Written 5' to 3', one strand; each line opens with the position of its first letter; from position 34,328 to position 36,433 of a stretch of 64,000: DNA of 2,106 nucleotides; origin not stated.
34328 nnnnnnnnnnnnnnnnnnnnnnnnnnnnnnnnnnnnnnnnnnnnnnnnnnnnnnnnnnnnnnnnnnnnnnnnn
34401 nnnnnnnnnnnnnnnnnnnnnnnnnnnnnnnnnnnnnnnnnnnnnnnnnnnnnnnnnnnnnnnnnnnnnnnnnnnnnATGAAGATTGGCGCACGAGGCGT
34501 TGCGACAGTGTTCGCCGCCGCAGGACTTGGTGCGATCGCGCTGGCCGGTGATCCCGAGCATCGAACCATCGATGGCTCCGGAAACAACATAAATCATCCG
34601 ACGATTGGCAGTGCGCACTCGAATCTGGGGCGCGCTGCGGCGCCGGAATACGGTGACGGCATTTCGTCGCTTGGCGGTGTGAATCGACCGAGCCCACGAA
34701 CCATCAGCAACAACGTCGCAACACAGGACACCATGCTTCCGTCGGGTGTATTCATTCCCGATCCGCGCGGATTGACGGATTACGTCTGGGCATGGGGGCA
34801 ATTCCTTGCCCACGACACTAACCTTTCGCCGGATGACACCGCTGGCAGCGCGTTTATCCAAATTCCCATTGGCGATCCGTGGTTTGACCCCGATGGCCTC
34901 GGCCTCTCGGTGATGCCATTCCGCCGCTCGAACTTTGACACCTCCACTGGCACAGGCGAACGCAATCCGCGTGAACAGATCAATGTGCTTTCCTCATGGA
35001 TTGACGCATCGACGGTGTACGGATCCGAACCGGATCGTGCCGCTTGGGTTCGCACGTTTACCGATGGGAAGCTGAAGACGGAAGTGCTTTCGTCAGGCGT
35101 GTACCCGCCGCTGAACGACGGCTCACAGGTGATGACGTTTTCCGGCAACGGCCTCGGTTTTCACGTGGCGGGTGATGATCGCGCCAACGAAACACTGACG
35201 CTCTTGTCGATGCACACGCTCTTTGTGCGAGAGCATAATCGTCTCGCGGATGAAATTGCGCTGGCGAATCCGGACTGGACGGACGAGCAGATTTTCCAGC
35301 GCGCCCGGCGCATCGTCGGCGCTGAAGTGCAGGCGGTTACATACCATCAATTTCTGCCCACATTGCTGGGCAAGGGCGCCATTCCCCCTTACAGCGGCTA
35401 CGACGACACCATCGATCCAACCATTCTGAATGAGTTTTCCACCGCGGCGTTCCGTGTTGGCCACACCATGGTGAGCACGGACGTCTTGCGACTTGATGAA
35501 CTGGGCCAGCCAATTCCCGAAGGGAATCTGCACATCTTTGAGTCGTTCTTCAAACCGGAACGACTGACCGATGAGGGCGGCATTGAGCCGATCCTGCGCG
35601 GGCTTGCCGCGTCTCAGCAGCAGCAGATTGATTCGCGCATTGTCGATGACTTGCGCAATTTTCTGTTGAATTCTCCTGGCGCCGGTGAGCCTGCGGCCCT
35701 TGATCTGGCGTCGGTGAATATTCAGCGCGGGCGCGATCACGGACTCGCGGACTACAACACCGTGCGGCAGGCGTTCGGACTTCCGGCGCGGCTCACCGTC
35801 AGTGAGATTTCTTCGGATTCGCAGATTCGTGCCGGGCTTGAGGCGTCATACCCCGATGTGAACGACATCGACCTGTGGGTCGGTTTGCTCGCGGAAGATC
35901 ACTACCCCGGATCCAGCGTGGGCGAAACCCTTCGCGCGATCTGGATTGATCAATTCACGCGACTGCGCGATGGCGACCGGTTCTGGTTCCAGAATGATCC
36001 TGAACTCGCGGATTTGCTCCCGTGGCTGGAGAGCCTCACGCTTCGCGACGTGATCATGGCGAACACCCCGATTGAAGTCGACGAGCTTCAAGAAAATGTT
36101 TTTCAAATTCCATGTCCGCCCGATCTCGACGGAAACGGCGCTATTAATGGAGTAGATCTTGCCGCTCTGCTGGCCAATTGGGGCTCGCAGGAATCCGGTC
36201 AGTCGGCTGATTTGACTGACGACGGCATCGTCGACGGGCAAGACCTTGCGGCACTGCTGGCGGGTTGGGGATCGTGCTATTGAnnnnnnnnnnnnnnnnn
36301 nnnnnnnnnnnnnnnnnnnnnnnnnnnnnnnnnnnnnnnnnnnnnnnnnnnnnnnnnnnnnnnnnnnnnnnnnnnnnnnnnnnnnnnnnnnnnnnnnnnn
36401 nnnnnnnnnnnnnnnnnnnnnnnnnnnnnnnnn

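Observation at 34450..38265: Tandem pair of bacterial animal-type heme peroxidases with dockerin tails and a shared 12-mer upstream of both start codons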

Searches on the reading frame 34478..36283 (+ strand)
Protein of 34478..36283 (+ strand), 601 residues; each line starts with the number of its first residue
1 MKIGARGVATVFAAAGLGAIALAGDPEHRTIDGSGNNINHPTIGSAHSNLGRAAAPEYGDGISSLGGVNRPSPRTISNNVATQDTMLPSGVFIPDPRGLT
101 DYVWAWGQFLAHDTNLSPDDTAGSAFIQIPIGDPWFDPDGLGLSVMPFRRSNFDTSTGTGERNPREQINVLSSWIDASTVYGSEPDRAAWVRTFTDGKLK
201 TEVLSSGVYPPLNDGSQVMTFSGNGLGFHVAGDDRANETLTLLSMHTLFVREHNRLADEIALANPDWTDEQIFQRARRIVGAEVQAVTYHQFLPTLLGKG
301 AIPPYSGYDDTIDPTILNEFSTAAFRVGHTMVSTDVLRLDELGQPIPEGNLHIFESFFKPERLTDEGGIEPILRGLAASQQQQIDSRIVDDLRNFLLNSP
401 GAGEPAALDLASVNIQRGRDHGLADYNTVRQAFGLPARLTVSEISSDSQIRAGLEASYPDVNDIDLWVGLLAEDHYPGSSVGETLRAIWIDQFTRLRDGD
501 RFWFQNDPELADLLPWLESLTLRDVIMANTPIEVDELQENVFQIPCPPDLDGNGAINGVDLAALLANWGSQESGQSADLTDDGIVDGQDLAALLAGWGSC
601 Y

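Call 7: search_protein_families(library=pfam, proteins=[window:34478-36283:+], max_evalue=0.01)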
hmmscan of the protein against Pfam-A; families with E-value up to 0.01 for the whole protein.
window:34478-36283:+ (601 aa): 2 families
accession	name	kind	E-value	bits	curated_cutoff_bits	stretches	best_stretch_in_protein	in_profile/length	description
PF03098.20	An_peroxidase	-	4.2e-152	507.8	25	1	29-542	2-530/530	Animal haem peroxidase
PF00404.24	Dockerin_1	-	2.8e-05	24.7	22.9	1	549-593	3-52/57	Dockerin type I domain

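Call 9: search_solved_structures(query=window:34478-36283:+, show_alignments=2)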
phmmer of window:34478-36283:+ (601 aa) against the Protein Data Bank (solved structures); distinct sequences matched with E-value up to 0.001: 70 (the best 60 are shown).
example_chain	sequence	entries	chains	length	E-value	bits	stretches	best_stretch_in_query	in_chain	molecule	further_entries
8s6c_A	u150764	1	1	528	1.6e-152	512.4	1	27-550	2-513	Lactoperoxidase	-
6erc_A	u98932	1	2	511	8.5e-92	311.9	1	27-543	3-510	Peroxinectin A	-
12cl_A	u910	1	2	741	2e-79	271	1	25-544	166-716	Myeloperoxidase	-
2e9e_A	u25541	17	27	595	1.4e-75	258.3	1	26-561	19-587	Lactoperoxidase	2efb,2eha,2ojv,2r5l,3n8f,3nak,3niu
6lf7_A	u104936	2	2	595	1.7e-75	258.1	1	26-561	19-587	Lactoperoxidase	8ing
6l2j_A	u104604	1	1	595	3.9e-75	256.9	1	26-532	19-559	Lactoperoxidase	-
7oih_A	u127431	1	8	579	4.2e-75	256.8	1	27-544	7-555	Myeloperoxidase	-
5uzu_A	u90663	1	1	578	4.4e-75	256.7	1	27-544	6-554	Myeloperoxidase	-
6azp_A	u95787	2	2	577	4.5e-75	256.7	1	27-544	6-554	Myeloperoxidase | Myeloperoxidase light chain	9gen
5mfa_A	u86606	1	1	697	5.1e-75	256.5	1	25-544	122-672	Myeloperoxidase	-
6bmt_A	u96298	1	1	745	6.6e-75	256.1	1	25-544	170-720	Myeloperoxidase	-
6ky7_A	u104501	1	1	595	7.3e-75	256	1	26-532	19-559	Lactoperoxidase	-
5b72_A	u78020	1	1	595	1.1e-74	255.4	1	26-532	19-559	Lactoperoxidase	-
5gls_A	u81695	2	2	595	1.4e-74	255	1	26-532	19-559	Lactoperoxidase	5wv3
2ips_A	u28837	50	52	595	1.9e-74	254.6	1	26-532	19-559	Lactoperoxidase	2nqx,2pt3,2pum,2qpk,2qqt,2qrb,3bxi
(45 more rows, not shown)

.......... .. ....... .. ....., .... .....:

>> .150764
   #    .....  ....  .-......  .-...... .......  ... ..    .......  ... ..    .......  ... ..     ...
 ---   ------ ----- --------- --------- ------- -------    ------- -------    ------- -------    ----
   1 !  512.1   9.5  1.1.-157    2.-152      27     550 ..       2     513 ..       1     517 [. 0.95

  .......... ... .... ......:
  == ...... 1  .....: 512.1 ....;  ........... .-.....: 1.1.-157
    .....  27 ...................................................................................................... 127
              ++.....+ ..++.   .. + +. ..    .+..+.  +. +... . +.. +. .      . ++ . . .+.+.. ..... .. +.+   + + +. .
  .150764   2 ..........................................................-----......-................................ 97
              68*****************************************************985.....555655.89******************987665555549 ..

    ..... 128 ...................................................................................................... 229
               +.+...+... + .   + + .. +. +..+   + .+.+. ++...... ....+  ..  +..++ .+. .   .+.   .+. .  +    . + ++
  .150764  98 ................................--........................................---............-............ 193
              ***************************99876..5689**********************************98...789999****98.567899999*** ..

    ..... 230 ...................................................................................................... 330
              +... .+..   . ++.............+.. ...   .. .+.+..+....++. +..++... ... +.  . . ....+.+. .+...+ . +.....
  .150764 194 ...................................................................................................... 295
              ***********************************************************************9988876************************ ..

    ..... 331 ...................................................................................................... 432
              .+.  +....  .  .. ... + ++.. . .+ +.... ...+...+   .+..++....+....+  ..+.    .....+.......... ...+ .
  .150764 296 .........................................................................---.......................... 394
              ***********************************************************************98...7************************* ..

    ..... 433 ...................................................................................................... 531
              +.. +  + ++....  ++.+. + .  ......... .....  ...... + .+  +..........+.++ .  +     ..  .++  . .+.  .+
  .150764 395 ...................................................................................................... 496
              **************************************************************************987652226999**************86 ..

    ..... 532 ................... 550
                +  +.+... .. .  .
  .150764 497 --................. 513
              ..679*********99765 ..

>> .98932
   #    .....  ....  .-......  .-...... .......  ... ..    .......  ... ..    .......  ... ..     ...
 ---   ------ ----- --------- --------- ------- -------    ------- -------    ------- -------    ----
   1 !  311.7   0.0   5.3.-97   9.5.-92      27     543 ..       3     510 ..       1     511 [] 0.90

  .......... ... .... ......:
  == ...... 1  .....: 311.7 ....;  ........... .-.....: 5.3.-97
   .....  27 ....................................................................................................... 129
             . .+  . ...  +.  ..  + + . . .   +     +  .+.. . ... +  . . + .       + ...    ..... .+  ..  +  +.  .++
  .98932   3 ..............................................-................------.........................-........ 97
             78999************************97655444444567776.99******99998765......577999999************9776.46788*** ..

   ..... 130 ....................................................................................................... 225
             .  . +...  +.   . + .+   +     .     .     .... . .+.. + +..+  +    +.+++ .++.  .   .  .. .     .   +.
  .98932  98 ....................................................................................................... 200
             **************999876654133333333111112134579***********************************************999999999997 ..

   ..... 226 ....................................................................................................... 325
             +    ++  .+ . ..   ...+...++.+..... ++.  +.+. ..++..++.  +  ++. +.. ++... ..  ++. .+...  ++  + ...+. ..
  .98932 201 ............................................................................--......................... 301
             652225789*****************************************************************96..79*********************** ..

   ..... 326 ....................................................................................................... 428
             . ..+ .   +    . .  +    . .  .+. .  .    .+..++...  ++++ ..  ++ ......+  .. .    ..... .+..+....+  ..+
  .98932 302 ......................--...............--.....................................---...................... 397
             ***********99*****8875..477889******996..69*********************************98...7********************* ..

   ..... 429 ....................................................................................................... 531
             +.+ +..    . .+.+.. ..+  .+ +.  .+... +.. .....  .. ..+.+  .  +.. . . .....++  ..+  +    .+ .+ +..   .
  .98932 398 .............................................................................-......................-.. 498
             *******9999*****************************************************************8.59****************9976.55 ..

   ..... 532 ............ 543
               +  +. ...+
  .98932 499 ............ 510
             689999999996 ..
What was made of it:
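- COX and alpha-DOX match at E about 1e-20 over partial stretches, against 1e-152 for LPO-like enzymes (call 9).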

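Call 13: find_homologous_proteins(query=window:34478-36283:+, max_evalue=1e-20)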
Query window:34478-36283:+ (601 aa): 7979 proteins with E <= 1e-20 among 8000 candidates; the best 120 are listed.
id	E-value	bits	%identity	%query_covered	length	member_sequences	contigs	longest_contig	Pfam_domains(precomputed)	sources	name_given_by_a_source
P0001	0.0e+0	1352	100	98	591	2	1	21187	PF03098.21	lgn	-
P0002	0.0e+0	1137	82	100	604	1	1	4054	PF03098.21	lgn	-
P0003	0.0e+0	1048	77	98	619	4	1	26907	PF03098.21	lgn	-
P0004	2.0e-255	867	64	99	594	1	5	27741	PF00404.25,PF03098.21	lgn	-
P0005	3.8e-254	863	64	100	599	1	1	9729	PF00404.25,PF03098.21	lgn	-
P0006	3.3e-242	824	61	99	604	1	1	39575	PF00404.25,PF03098.21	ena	-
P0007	1.2e-213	729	57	97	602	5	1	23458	PF03098.21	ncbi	-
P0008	2.3e-212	725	56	99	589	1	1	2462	PF00404.25,PF03098.21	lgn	-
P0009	3.6e-211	721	57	96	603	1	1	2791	PF03098.21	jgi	-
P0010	3.2e-210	718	55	97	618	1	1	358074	PF00404.25,PF03098.21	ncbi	-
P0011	3.8e-210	718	57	96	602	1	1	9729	PF00404.25,PF03098.21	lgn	-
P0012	1.4e-208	713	-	-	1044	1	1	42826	PF03098.21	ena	-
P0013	6.7e-208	710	55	96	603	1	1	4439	PF03098.21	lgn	-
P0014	2.6e-207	708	44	86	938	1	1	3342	PF18962.8,PF03098.21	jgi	-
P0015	2.0e-201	689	54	100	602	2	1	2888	PF03098.21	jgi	-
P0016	9.5e-200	683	54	99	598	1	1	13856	PF03098.21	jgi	-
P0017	5.4e-196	671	54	100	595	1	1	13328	PF03098.21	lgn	-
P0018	1.6e-193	663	54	96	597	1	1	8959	PF03098.21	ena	-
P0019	6.2e-193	661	55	96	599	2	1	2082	PF00404.25,PF03098.21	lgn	-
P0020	7.6e-193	661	53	95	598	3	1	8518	PF03098.21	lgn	-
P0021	2.3e-192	659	53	100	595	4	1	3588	PF03098.21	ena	-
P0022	2.0e-171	590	51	95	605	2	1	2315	PF03098.21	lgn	-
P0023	2.4e-168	580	50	95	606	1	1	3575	PF03098.21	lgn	-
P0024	8.7e-168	578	53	90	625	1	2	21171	PF03098.21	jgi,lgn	jgi:hypothetical protein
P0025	6.0e-164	565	52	86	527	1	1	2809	PF03098.21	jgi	jgi:hypothetical protein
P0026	1.1e-163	564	53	86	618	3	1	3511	PF03098.21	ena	-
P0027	1.7e-163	564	52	86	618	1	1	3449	PF03098.21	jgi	-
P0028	1.7e-163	564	49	91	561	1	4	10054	PF03098.21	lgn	-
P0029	4.2e-163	562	51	90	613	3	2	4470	PF03098.21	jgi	-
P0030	4.7e-163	562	52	87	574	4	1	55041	PF03098.21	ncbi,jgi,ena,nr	ncbi:MAG: peroxidase family protein [Planctomycetota bacterium]|nr:peroxidase family protein [Planct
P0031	4.8e-163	562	51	90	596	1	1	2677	PF03098.21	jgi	-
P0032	4.9e-163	562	52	87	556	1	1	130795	PF03098.21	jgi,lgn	-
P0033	4.8e-162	559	51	90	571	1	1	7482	PF03098.21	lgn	-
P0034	1.5e-161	557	48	100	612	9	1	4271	PF13405.13,PF03098.21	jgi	jgi:peroxidase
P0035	3.9e-161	556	49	99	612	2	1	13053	PF13405.13,PF13202.13,PF03098.21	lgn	-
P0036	4.7e-160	552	49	98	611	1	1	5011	PF03098.21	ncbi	-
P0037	1.0e-159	551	52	83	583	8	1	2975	PF03098.21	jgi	-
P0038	1.8e-159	550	51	86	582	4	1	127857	PF03098.21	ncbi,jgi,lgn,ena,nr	ncbi:MAG: hypothetical protein O3B01_04415 [Planctomycetota bacterium]|nr:hypothetical protein [Plan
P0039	1.8e-159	550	50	87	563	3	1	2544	PF03098.21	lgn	-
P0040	2.0e-159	550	49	97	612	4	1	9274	PF03098.21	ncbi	-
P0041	6.3e-159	549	49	96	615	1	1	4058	PF03098.21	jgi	jgi:peroxidase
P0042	9.2e-159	548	51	87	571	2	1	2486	PF03098.21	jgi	jgi:hypothetical protein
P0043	1.3e-158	547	53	89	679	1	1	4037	PF03098.21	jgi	jgi:hypothetical protein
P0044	3.4e-158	546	51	87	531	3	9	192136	PF03098.21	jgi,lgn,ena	jgi:hypothetical protein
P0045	3.6e-158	546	52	86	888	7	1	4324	PF03098.21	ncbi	-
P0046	7.6e-158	545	48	97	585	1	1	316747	PF00404.25,PF03098.21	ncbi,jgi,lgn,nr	ncbi:MAG: peroxidase family protein [Phycisphaerales bacterium]|jgi:hypothetical protein|nr:peroxida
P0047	8.5e-158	545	52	87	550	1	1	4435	PF03098.21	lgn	-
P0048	9.0e-158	545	51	87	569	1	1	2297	PF03098.21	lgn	-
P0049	5.4e-157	542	52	91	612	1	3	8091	PF03098.21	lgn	-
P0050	5.6e-157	542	53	86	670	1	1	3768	PF03098.21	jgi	-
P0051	8.3e-157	542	49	95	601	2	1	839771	PF03098.21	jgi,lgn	-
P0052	1.1e-156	541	53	86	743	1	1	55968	PF03098.21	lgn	-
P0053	1.2e-156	541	51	87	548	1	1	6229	PF03098.21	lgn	-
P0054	1.7e-156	541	53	86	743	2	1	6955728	PF03098.21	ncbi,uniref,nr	ncbi:peroxidase family protein [Bremerella sp. P1]|uniref:peroxidase family protein n=1 Tax=Bremerel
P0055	4.5e-156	539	50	91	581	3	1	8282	PF03098.21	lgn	-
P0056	5.1e-156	539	50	90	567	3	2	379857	PF03098.21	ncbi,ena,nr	ncbi:MAG: PEP-CTERM sorting domain-containing protein [Phycisphaerales bacterium]|nr:PEP-CTERM sorti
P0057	6.7e-156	539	48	95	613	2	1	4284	PF03098.21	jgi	jgi:hypothetical protein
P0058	7.3e-156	538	50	91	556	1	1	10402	PF03098.21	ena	-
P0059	2.1e-155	537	51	90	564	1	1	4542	PF03098.21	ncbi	-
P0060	2.8e-155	537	53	86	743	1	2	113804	PF03098.21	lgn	-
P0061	2.9e-155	536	48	97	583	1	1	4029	PF03098.21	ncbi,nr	ncbi:MAG: peroxidase family protein, partial [Planctomycetota bacterium]|nr:peroxidase family protei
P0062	3.5e-155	536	48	91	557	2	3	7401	PF03098.21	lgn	-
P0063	7.1e-155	535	52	86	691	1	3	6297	PF17802.8,PF13620.13,PF22904.4,PF17210.10,PF03098.21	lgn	-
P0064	7.6e-155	535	48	95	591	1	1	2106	PF00404.25,PF03098.21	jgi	-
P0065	1.1e-154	535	50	91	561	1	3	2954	PF03098.21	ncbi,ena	-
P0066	1.6e-154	534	50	89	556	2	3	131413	PF03098.21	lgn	-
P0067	2.1e-154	534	50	87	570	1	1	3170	PF03098.21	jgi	jgi:hypothetical protein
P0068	2.7e-154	533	50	97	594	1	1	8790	PF03098.21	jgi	jgi:hypothetical protein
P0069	3.3e-154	533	48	96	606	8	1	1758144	PF03098.21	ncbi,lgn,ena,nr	ncbi:MAG: hypothetical protein KF684_12105 [Phycisphaeraceae bacterium]|nr:hypothetical protein [Phy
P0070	4.2e-154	533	50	91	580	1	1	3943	PF07589.17,PF03098.21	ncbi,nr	ncbi:MAG: PEP-CTERM sorting domain-containing protein [Phycisphaerales bacterium]|nr:PEP-CTERM sorti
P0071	4.3e-154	533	49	89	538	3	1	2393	PF03098.21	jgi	jgi:hypothetical protein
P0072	5.7e-154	532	51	87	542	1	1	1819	PF03098.21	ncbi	-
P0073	1.3e-153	531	49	88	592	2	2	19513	PF03098.21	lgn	-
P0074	3.1e-153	530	50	87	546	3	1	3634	PF03098.21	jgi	-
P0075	5.5e-153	529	49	88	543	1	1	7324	PF03098.21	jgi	-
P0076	5.6e-153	529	49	87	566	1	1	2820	PF03098.21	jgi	jgi:peroxidase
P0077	5.9e-153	529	50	86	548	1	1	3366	PF03098.21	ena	-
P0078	6.1e-153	529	48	99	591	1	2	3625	PF03098.21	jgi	jgi:hypothetical protein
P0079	7.3e-153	529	50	87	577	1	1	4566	PF03098.21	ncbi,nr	ncbi:MAG: peroxidase family protein [Deltaproteobacteria bacterium]|nr:peroxidase family protein [De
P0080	8.3e-153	528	50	87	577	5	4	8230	PF03098.21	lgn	-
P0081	9.6e-153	528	49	90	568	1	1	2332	PF03098.21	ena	-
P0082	9.9e-153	528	50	86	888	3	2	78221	PF03098.21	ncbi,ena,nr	ncbi:MAG: peroxidase family protein [Planctomycetota bacterium]|nr:peroxidase family protein [Planct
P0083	1.2e-152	528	49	87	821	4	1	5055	PF00353.26,PF03098.21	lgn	-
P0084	1.3e-152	528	50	88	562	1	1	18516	PF03098.21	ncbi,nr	ncbi:MAG: peroxidase family protein [Deltaproteobacteria bacterium]|nr:peroxidase family protein [De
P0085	1.3e-152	528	49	90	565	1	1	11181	PF03098.21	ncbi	-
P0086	1.3e-152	528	52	86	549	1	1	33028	PF03098.21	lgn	-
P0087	1.5e-152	527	49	86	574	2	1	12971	PF03098.21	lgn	-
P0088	1.6e-152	527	49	89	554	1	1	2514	PF03098.21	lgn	-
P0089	1.6e-152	527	49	91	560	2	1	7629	PF03098.21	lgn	-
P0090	2.5e-152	527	51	87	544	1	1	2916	PF03098.21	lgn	-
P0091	2.5e-152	527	51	86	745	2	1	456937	PF03098.21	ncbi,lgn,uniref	ncbi:peroxidase family protein [Bremerella sp.]|uniref:peroxidase family protein n=1 Tax=Bremerella 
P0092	3.2e-152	526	51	89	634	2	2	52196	PF03098.21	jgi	jgi:peroxidase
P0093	3.3e-152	526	45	86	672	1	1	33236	PF03098.21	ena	-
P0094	3.3e-152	526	49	90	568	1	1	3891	PF03098.21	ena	-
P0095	4.4e-152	526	50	91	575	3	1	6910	PF03098.21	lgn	-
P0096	6.5e-152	525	48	96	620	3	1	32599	PF03098.21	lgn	-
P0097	7.4e-152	525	51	86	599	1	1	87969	PF03098.21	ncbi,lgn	-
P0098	8.1e-152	525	48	89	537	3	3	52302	PF03098.21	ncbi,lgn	-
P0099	8.3e-152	525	52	86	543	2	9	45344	PF03098.21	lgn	-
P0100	9.4e-152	525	52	85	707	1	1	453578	PF03098.21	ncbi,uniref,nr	ncbi:peroxidase family protein [Bremerella alba]|uniref:peroxidase family protein n=1 Tax=Bremerella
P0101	9.5e-152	525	50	87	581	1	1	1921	PF03098.21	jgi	jgi:hypothetical protein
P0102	9.8e-152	525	52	85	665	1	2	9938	PF03098.21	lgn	-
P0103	1.0e-151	525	49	94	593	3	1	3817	PF00404.25,PF03098.21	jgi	jgi:hypothetical protein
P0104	1.1e-151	525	51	86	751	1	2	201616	PF03098.21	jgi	-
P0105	1.4e-151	524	49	87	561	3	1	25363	PF03098.21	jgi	jgi:hypothetical protein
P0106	1.6e-151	524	50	87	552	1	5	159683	PF03098.21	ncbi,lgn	-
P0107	2.9e-151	523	49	91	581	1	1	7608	PF03098.21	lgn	-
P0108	2.9e-151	523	50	86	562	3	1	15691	PF03098.21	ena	-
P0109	3.2e-151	523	51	87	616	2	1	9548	PF03098.21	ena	-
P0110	3.3e-151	523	49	88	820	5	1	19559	PF00353.26,PF03098.21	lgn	-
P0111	3.6e-151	523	50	84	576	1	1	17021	PF03098.21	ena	-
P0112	4.3e-151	523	48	89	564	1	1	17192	PF03098.21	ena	-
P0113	4.5e-151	523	48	86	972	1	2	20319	PF18962.8,PF03098.21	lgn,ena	-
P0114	5.7e-151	522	51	87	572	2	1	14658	PF03098.21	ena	-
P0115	6.5e-151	522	50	87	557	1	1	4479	PF03098.21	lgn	-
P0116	7.9e-151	522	47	92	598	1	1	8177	PF03098.21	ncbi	-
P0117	8.3e-151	522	50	88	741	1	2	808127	PF03098.21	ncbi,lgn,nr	ncbi:peroxidase [bacterium]|nr:peroxidase [bacterium]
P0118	1.2e-150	521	48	96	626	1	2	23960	PF03098.21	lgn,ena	-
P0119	1.3e-150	521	52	86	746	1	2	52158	PF03098.21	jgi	-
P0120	1.3e-150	521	47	95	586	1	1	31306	PF03098.21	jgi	jgi:hypothetical protein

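Call 15: find_encoding_contigs(protein=P0003, flank=6000, max_places=3)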
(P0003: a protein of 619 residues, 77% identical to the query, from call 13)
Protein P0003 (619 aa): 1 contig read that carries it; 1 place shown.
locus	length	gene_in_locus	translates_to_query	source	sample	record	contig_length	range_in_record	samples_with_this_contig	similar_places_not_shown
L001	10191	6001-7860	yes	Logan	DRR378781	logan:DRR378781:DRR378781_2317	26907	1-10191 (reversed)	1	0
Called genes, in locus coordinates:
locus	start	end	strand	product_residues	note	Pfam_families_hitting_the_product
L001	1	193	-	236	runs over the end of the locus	-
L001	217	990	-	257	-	PF00005:ABC_tran, PF13304:AAA_21 (weak)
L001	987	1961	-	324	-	PF01032:FecCD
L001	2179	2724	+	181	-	-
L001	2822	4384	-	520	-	PF01145:Band_7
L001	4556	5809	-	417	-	PF17164:DUF5122 (faint), PF12768:Rax2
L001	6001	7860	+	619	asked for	PF03098:An_peroxidase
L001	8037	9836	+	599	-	PF03098:An_peroxidase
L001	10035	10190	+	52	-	?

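Call 16: find_encoding_contigs(protein=P0005, flank=6000, max_places=3)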
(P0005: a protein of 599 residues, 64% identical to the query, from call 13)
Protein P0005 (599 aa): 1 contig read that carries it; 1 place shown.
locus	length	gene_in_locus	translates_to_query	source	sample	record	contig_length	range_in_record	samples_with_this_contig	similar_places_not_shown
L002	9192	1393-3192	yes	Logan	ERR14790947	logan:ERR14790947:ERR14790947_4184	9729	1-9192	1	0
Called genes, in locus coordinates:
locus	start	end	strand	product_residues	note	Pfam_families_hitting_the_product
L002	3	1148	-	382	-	?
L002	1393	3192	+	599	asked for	PF03098:An_peroxidase, PF00404:Dockerin_1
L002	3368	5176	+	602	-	PF03098:An_peroxidase, PF00404:Dockerin_1 (weak)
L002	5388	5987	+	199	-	-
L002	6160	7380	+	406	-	-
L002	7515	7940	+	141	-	PF01878:EVE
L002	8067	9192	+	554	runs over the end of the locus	?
